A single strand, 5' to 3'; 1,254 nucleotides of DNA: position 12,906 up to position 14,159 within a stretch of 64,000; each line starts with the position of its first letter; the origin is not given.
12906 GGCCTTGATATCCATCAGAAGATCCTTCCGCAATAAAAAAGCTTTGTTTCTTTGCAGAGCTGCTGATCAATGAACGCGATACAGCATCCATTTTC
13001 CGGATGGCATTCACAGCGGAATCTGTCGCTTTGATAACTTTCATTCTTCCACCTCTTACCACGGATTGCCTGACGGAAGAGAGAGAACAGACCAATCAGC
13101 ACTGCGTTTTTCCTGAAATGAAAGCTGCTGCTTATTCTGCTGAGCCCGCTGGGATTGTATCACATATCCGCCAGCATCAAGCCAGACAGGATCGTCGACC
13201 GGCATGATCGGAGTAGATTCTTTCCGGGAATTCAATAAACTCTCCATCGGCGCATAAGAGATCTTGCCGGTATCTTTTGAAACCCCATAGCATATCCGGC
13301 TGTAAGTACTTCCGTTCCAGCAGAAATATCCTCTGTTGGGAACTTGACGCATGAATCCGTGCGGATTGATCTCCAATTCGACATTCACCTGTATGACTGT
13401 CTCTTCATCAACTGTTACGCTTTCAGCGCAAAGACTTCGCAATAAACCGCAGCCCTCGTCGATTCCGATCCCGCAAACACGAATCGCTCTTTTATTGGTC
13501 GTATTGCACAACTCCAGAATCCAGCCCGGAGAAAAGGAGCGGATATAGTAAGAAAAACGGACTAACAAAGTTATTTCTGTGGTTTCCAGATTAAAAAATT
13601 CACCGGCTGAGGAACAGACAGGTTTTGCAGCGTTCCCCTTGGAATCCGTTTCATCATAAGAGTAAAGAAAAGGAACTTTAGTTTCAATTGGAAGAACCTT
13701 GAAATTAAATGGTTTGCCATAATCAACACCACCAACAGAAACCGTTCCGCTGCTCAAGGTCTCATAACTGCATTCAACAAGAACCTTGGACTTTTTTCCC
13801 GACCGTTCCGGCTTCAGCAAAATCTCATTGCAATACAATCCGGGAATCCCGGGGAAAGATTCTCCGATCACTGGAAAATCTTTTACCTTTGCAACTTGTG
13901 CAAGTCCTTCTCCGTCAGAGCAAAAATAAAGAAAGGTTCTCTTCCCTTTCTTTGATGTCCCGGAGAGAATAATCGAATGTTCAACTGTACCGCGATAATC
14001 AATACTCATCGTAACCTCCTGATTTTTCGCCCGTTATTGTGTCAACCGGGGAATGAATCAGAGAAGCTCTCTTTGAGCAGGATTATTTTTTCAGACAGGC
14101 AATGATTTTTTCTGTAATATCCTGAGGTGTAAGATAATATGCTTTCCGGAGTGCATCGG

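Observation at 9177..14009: Orphan six-gene, translationally coupled operon of unrecognisable, signal-peptide-free proteins between dxs and nagB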

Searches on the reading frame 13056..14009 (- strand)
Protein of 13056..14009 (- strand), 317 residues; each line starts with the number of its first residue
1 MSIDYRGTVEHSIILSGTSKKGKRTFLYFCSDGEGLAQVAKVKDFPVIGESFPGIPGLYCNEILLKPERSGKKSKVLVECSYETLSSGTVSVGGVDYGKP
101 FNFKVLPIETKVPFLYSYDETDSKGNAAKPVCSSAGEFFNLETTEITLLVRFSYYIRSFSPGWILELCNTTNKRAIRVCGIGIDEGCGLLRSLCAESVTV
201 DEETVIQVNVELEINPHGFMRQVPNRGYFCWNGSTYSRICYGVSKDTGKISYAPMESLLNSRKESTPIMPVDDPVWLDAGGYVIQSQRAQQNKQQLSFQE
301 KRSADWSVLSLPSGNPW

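Call 3: search_protein_families(library=pfam, proteins=[window:13056-14009:-], max_evalue=1)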
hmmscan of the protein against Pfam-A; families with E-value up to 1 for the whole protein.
window:13056-14009:- (317 aa): 0 families

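Call 4: search_protein_families(library=phrogs, proteins=[window:13056-14009:-], max_evalue=1)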
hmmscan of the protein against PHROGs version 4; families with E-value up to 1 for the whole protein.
window:13056-14009:- (317 aa): 1 family
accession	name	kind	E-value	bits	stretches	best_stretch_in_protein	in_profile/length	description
phrog_25410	-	unknown function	0.42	11.6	1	138-183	35-82/110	-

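Call 5: search_protein_families(library=ncbifam, proteins=[window:13056-14009:-], max_evalue=1)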
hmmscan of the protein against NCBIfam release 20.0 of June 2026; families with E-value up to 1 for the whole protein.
window:13056-14009:- (317 aa): 0 families

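Call 6: search_protein_families(library=padloc, proteins=[window:13056-14009:-], max_evalue=1)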
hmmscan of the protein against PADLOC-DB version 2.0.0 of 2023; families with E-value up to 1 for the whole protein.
window:13056-14009:- (317 aa): 0 families

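Call 15: find_homologous_proteins(query=window:13056-14009:-, max_evalue=0.001)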
Query window:13056-14009:- (317 aa): 19 proteins with E <= 0.001 among 642 candidates.
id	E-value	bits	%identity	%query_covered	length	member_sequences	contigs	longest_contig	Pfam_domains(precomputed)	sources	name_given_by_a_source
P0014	2.5e-212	722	98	100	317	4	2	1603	-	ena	-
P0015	1.2e-188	644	88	100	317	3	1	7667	-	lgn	-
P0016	4.9e-168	576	79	100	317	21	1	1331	-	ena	-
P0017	9.3e-162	556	75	100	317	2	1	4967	-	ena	-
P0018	3.6e-161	554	76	100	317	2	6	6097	-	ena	-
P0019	2.4e-160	551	75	100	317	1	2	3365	-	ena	-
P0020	3.9e-156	537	73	100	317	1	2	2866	-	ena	-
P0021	8.7e-156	536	73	100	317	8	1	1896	-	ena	-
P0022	1.3e-142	493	68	100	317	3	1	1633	-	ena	-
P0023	1.0e-131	457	62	100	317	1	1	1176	-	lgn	-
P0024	2.6e-129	449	61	100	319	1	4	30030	-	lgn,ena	-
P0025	1.3e-126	440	61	100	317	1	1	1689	-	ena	-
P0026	3.2e-125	436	60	100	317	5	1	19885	-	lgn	-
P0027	6.7e-120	418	56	100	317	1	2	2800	-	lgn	-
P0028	6.2e-118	412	56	100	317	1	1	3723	-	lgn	-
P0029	8.6e-115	401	55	100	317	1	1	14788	-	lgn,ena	-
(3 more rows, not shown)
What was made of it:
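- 13056..14009 (-): g1, 317 aa. It is predicted to be all-beta and is the most conserved member of the cluster. I infer it to be the core or hub subunit. The family has 19 clusters in 5.8 billion proteins (call 15).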

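Call 18: find_encoding_contigs(protein=P0024, flank=10000, max_places=3)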
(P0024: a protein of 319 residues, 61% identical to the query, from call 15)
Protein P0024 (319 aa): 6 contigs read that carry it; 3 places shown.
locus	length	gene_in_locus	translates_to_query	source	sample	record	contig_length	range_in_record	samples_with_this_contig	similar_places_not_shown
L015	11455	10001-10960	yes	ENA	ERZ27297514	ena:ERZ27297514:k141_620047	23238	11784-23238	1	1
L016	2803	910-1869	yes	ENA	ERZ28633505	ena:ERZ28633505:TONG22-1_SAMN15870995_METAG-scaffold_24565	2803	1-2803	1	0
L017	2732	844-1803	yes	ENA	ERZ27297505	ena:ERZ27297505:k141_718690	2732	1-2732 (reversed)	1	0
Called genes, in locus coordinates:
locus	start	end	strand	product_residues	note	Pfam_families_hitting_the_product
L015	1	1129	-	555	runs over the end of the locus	PF00501:AMP-binding, PF13193:AMP-binding_C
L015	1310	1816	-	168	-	PF00156:Pribosyltran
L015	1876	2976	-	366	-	PF01926:MMR_HSR1, PF02421:FeoB_N (weak), PF06071:YchF-GTPase_C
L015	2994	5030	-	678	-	PF13510:Fer2_4, PF14691:Fer4_20, PF07992:Pyr_redox_2, PF13450:NAD_binding_8 (weak), PF13738:Pyr_redox_3 (weak), PF00070:Pyr_redox (weak), PF13237:Fer4_10 (weak), PF22117:Fer4_Nqo3 (weak), +1 more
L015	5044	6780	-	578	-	PF01512:Complex1_51K, PF10531:SLBB (weak), PF10589:NADH_4Fe-4S, PF12838:Fer4_7 (faint), PF00037:Fer4 (weak)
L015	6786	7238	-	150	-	PF01257:2Fe-2S_thioredx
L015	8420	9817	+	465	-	PF00308:Bac_DnaA, PF00004:AAA, PF08299:Bac_DnaA_C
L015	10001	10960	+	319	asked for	-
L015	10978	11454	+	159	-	?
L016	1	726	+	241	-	?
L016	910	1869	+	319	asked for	-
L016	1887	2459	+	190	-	-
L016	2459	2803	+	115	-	?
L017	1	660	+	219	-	?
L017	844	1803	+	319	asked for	-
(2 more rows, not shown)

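Call 19: find_encoding_contigs(protein=P0026, flank=10000, max_places=3)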
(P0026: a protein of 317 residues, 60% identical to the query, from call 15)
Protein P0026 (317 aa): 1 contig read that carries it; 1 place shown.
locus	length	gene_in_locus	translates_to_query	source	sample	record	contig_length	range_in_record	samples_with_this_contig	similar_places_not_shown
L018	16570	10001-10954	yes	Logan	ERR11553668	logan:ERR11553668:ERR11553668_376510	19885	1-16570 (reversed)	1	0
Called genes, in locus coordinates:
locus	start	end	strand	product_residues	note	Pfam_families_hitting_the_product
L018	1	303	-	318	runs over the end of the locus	PF04055:Radical_SAM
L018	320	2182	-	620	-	PF03717:PBP_dimer, PF00905:Transpeptidase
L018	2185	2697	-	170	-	-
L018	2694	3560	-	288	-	PF04085:MreC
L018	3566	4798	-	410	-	-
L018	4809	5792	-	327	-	PF00480:ROK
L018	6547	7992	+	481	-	PF11638:DnaA_N (weak), PF00308:Bac_DnaA, PF00004:AAA, PF08299:Bac_DnaA_C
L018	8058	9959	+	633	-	PF13292:DXP_synthase_N, PF00676:E1_dh (weak), PF02779:Transket_pyr, PF02780:Transketolase_C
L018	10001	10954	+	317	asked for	-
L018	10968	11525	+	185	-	-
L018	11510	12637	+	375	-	-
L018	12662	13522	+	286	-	-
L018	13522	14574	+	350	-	PF13306:LRR_5 (faint), PF03382:DUF285 (faint)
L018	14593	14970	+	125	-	-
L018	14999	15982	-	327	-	PF02666:PS_Dcarbxylase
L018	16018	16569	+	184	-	?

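Call 27: find_related_loci(query=A1, collection=viral_contigs, flank=10000)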
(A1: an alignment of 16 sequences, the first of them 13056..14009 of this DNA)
Query A1 (317 aa) in viral_contigs; peptide patterns used: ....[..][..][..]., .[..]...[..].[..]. (x = any residue, [..] = any of these).
73 stretches matched a pattern, but none encodes a relative of the query by tblastn (E <= 1e-3).

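Call 28: search_solved_structures(query=A1, max_evalue=10)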
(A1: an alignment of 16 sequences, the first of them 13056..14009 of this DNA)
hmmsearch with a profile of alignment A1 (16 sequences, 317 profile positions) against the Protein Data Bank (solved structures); distinct sequences matched with E-value up to 10: 2.
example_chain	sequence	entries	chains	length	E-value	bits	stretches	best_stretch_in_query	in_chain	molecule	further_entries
1sw3_A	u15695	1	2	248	0.54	12.6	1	247-294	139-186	Triosephosphate isomerase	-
6jox_B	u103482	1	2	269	1.5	11.2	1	244-292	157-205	Triosephosphate isomerase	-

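Call 30: find_related_loci(query=A1, collection=genome_contigs, flank=10000)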
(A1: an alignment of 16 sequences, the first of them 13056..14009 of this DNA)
Query A1 (317 aa) in genome_contigs; peptide patterns used: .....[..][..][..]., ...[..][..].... (x = any residue, [..] = any of these).
26 stretches matched a pattern; 2 encode a relative of the query (tblastn E <= 1e-3); 2 distinct loci.
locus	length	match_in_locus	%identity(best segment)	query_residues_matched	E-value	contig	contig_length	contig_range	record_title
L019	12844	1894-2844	79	1-317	6e-174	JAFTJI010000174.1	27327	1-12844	MAG: Lentisphaeria bacterium isolate RGIG3871 Roe_deer_Cecum-2__c494716, whole genome shotgun sequence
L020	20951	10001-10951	72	1-317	7e-160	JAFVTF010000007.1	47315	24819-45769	MAG: Lentisphaeria bacterium isolate RGIG5373 Sheep_Colon-3__c26963, whole genome shotgun sequence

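Call 42: predict_structure(alignment_id=A1)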
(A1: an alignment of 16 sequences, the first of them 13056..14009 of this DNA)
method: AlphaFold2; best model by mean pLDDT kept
length: 317 residues; sequences in the alignment: 16
mean_pLDDT: 51.8   pTM: 0.31
mean pLDDT of the five models: 51.8, 51.1, 47.0, 45.4, 44.6
residues with pLDDT >= 90: 0; 70-90: 45; 50-70: 130; < 50: 142
segments of 3 or more residues with pLDDT < 50: 13-16, 86-146, 155-173, 195-197, 222-227, 229-231, 272-275, 285-298, 300-317
pLDDT, mean of each block of 10 residues (from residue 1): 58 49 70 65 76 71 65 65 53 27 25 32 38 31 41 50 45 50 60 53 54 60 48 53 73 67 63 49 47 47 37 30
secondary structure, 60 per line:
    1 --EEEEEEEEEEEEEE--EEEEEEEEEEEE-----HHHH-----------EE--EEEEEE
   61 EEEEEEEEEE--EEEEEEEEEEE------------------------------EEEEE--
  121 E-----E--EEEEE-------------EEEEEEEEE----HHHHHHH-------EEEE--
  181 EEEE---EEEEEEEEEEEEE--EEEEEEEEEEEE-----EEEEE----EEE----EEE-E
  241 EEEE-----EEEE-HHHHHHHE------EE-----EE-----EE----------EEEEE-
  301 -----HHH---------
elements in order: E3-16 E19-30 H36-39 E55-70 E73-83 E114-118 E130-134 E148-156 H161-167 E175-178 E181-184 E188-200 E203-214 E220-224 E229-231 E236-238 E240-244 E250-253 H255-261 E295-299

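Call 69: fold_search(model_id=the predicted structure, library=pdb)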
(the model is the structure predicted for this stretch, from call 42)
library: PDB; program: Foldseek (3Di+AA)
matches with E <= 10: 686; with E <= 0.001: 0
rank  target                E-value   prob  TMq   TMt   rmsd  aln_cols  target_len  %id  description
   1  5osb_C                2.7e-02  0.38  0.12  0.12  15.7       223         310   11  GLIC-GABAAR alpha1 chimera crystallized in complex with THDOC at pH4.5 (released 2017-10-11)
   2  6hyz_A                4.9e-02  0.30  0.12  0.12  15.9       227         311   10  THE GLIC PENTAMERIC LIGAND-GATED ION CHANNEL MUTANT K248C (released 2018-12-19)
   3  5osc_A                5.4e-02  0.28  0.12  0.12  15.8       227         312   10  GLIC-GABAAR alpha1 chimera crystallized in complex with pregnenolone sulfate at pH 4.5 (released 2017-10-11)
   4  6f0u_A                7.5e-02  0.25  0.12  0.12  16.1       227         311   10  GLIC mutant E35A (released 2018-01-10)
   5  8hdr_G                7.5e-02  0.18  0.11  0.17  17.4       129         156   13  Cyanophage Pam3 neck (released 2023-02-01)
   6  5nkj_A                7.5e-02  0.16  0.11  0.11  16.2       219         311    9  X-ray structure of the N239C mutant of GLIC (released 2018-06-20)
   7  6f0m_A                8.4e-02  0.23  0.12  0.12  16.4       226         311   10  GLIC mutant E35Q (released 2018-01-10)
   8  6f16_A                8.8e-02  0.20  0.12  0.12  16.0       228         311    9  GLIC mutant H277Q (released 2018-01-10)
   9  9gu1_B                8.8e-02  0.14  0.12  0.11  17.0       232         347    8  Human adult muscle nAChR in resting state in nanodisc with alpha-bungarotoxin (released 2025-05-14)
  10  9m6x_M                9.9e-02  0.87  0.17  0.35   5.2        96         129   10  Cryo-EM structure of bacteriophage NF5 neck (released 2025-12-17)
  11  6hz3_A                9.9e-02  0.16  0.11  0.11  16.1       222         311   11  THE GLIC PENTAMERIC LIGAND-GATED ION CHANNEL MUTANT E243G (released 2018-12-19)
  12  5bp0_F                9.9e-02  0.11  0.09  0.15  19.4       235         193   10  X-ray crystal structure of Lymnaea stagnalis acetylcholine binding protein (Ls-AChBP) in complex with 5-Fluoronicotine (released 2015-06-24)
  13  5heg_A                1.0e-01  0.21  0.14  0.14  16.9       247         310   10  Pentameric ligand-gated ion channel GLIC mutant P246G (released 2016-03-02)
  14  6hyw_A                1.0e-01  0.21  0.12  0.12  16.1       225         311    9  THE GLIC PENTAMERIC LIGAND-GATED ION CHANNEL MUTANT Y119F (released 2018-12-19)
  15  3ehz_A                1.0e-01  0.16  0.12  0.12  16.3       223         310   10  X-ray structure of the pentameric ligand gated ion channel of Gloebacter violaceus (GLIC) in a presumptive open confor (released 2008-11-11)
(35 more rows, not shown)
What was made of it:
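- The g1 model is too poor to test (calls 42, 69).
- Tried and rejected: Foldseek of the weak g1 model gave nothing significant (call 69).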

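Call 70: find_encoding_contigs(protein=P0029, flank=10000, max_places=2)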
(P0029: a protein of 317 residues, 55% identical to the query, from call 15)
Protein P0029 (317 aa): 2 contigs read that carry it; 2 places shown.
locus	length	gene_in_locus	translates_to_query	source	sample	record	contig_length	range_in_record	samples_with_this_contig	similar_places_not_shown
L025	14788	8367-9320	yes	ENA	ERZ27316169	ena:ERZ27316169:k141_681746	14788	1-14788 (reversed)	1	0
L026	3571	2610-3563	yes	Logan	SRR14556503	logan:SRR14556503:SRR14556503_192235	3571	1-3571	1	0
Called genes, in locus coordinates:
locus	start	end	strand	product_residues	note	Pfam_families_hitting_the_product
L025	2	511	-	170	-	?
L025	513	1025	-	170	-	-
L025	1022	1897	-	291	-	PF04085:MreC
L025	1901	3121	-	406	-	-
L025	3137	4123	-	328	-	PF00480:ROK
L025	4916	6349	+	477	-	PF00308:Bac_DnaA, PF00004:AAA, PF01695:IstB_IS21 (faint), PF08299:Bac_DnaA_C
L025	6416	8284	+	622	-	PF13292:DXP_synthase_N, PF02779:Transket_pyr, PF02780:Transketolase_C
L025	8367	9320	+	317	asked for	-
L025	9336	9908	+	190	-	-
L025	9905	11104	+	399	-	-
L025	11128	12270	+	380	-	-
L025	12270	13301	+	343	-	PF03382:DUF285 (weak)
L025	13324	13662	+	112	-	-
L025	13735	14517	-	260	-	PF01182:Glucosamine_iso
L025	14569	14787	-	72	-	?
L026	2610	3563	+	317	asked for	-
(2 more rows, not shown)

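Call 89: search_protein_families(library=phrogs, proteins=[L025:8367-9320:+, L025:9336-9908:+, L025:9905-11104:+, L025:11128-12270:+, L025:12270-13301:+, L018:11510-12637:+, L018:12662-13522:+, L020:12552-13388:+], max_evalue=0.1)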
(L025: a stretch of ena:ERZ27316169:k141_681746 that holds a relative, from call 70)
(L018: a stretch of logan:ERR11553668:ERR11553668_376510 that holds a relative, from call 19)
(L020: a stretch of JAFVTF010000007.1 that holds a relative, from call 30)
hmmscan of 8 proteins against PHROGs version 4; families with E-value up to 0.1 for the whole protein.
L025:8367-9320:+ (317 aa): 0 families

L025:9336-9908:+ (190 aa): 0 families

L025:9905-11104:+ (399 aa): 0 families

L025:11128-12270:+ (380 aa): 4 families
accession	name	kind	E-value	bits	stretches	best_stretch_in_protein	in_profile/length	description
phrog_3838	-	unknown function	1.3e-05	25.4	1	168-278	204-317/416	-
phrog_9543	-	unknown function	0.0062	18.1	0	240-277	50-89/101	-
phrog_2824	-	head and packaging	0.0067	15.4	1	178-292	632-741/1151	virion structural protein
phrog_266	-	unknown function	0.034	15.4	0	217-251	37-72/82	-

L025:12270-13301:+ (343 aa): 4 families
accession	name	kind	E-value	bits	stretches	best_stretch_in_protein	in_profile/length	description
phrog_9915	-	unknown function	5.7e-31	107.7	2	213-343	1680-1809/1813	-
phrog_22899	-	unknown function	2.1e-11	42.9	1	108-332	1055-1259/1857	-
phrog_29123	-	unknown function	5.8e-10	39.3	1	157-222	169-232/459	-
phrog_14220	-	unknown function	5.7e-06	26.7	1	44-79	347-382/401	-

L018:11510-12637:+ (375 aa): 0 families

L018:12662-13522:+ (286 aa): 0 families

L020:12552-13388:+ (278 aa): 0 families

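Call 110: search_protein_families(library=pfam, proteins=[L025:8367-9320:+, L025:9336-9908:+, L025:9905-11104:+, L025:11128-12270:+, L025:12270-13301:+, L025:13324-13662:+, L018:11510-12637:+, L018:12662-13522:+], max_evalue=0.1)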
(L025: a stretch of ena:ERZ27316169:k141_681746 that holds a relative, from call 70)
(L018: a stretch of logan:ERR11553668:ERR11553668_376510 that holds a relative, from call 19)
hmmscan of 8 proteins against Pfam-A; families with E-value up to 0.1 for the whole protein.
L025:8367-9320:+ (317 aa): 0 families

L025:9336-9908:+ (190 aa): 0 families

L025:9905-11104:+ (399 aa): 0 families

L025:11128-12270:+ (380 aa): 4 families
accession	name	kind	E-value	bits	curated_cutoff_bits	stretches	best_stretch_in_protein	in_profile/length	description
PF10256.14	Erf4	-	0.0023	18.3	29.3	1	206-273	21-92/116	Golgin subfamily A member 7/ERF4 family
PF07697.16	7TMR-HDED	-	0.0038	17.7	27.6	1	166-286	69-178/224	7TM-HD extracellular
PF21128.4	MCM4_WHD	-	0.024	15.2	24.4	0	226-268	14-58/75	MCM4, winged helix domain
PF11918.13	Peptidase_S41_N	-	0.027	15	26.6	0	168-212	33-77/129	N-terminal domain of Peptidase_S41 in eukaryotic IRBP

L025:12270-13301:+ (343 aa): 3 families
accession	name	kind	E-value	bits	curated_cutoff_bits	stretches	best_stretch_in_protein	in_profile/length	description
PF03382.20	DUF285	-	2.5e-11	43.8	25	2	212-317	3-100/120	Mycoplasma protein of unknown function, DUF285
PF18911.6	PKD_4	-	0.00052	20.5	27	1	45-78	39-67/85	PKD domain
PF00801.26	PKD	-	0.019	15.4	23.5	1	38-80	27-66/80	PKD domain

L025:13324-13662:+ (112 aa): 0 families

L018:11510-12637:+ (375 aa): 0 families

L018:12662-13522:+ (286 aa): 0 families
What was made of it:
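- On BspA-type LRR / DUF285 + PKD protein (g5 only): The L025 orthologue matches DUF285 at 2.5e-11 (call 110).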
